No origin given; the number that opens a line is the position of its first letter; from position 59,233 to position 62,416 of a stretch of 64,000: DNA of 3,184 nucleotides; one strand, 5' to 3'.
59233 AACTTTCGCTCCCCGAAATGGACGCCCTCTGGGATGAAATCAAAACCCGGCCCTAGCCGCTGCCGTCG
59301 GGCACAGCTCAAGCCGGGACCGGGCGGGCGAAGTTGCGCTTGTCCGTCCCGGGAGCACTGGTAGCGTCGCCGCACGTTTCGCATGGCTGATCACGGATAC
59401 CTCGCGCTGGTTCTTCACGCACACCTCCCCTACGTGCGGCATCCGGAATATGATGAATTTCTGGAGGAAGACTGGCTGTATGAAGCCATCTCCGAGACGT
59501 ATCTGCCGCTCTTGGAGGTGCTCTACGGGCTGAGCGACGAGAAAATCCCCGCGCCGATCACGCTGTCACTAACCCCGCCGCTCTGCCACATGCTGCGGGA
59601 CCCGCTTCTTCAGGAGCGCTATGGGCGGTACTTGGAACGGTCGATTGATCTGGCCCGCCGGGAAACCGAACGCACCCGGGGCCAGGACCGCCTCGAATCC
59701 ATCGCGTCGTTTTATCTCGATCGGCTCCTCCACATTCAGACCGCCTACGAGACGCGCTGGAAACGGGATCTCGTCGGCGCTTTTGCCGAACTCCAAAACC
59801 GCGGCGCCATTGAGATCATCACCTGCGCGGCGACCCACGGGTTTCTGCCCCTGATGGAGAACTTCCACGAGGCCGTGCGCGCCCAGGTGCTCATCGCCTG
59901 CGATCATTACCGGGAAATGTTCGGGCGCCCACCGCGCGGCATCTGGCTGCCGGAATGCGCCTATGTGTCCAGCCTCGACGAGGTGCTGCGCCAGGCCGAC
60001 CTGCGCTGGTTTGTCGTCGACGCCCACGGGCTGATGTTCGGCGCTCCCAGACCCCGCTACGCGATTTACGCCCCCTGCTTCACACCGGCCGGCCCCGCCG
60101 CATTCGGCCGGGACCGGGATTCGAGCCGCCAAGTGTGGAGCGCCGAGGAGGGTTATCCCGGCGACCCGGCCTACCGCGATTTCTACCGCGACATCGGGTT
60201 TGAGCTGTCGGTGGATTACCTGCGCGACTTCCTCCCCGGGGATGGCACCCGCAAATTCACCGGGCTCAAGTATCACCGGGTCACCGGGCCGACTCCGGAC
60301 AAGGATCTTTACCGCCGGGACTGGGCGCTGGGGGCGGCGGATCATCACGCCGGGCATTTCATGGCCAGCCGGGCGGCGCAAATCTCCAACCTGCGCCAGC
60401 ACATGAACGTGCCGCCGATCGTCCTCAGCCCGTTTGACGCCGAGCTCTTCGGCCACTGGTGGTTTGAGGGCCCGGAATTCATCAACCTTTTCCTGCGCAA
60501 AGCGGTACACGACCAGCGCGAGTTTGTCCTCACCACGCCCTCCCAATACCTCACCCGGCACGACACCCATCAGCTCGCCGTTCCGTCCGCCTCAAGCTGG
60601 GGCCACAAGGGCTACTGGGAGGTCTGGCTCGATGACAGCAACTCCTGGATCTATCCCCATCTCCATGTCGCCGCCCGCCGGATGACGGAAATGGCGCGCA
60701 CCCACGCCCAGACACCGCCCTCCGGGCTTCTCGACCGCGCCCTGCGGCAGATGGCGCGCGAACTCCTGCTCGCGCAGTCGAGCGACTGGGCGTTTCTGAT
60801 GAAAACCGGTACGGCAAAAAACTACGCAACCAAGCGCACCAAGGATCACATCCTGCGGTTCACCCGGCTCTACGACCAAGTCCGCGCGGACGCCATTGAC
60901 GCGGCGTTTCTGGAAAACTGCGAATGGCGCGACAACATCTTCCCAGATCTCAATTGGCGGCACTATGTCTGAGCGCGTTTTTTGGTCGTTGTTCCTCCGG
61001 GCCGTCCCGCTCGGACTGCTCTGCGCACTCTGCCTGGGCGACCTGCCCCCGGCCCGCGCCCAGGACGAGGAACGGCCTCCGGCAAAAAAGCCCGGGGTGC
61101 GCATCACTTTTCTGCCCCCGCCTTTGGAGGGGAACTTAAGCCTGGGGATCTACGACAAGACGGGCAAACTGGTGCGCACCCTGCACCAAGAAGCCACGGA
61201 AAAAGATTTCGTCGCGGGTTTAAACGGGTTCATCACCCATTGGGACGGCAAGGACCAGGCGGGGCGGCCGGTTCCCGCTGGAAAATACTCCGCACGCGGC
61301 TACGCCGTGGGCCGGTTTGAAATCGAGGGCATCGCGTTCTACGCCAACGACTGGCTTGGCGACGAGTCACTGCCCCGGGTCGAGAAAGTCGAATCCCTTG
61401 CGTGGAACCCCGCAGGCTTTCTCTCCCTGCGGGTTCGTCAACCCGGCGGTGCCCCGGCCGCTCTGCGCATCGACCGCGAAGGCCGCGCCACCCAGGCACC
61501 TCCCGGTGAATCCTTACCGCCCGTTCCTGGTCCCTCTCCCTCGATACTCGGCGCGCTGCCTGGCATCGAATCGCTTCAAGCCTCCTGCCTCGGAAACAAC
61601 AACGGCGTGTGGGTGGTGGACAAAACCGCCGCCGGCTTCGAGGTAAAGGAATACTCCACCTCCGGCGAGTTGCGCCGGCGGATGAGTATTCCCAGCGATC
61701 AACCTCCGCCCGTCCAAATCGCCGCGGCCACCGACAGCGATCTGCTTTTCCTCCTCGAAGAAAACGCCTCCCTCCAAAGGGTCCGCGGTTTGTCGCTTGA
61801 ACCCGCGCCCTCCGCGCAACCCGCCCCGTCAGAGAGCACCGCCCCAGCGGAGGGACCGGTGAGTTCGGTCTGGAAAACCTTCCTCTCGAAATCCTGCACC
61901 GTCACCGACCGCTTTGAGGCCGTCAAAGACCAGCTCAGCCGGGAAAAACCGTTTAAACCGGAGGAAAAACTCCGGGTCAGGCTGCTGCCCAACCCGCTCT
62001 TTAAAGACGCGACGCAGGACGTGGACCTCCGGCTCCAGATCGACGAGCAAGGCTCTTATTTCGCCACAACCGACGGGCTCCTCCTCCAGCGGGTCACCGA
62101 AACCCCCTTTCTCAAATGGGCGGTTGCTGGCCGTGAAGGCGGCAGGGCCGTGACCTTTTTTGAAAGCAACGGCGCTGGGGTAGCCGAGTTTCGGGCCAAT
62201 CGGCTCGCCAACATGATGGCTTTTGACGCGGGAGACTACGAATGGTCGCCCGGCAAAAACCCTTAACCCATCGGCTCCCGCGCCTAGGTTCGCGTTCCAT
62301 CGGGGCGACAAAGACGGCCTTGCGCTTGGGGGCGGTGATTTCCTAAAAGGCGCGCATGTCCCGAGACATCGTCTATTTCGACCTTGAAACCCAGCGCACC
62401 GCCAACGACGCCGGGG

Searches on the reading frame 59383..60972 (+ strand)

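Call 18: search_protein_families(library=pfam, proteins=[window:59383-60972:+], max_evalue=0.001)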
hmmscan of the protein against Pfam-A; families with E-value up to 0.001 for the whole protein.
window:59383-60972:+ (529 aa): 2 families
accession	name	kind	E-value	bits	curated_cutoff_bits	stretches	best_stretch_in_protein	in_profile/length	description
PF09210.16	BE_C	-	2.7e-37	127.7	25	1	426-528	1-101/101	1,4-alpha-glucan branching enzyme, C-terminal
PF03065.20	Glyco_hydro_57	-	4.8e-35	121.7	21.2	1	8-397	1-286/291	Glycosyl hydrolase family 57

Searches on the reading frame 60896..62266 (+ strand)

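Call 18: search_protein_families(library=pfam, proteins=[window:60896-62266:+], max_evalue=0.001)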
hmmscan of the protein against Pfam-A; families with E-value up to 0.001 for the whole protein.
window:60896-62266:+ (456 aa): 1 family
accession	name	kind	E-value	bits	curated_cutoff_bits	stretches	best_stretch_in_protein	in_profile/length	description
PF13860.13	FlgD_ig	-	5.5e-07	29.9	27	1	79-133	23-71/79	FlgD Ig-like domain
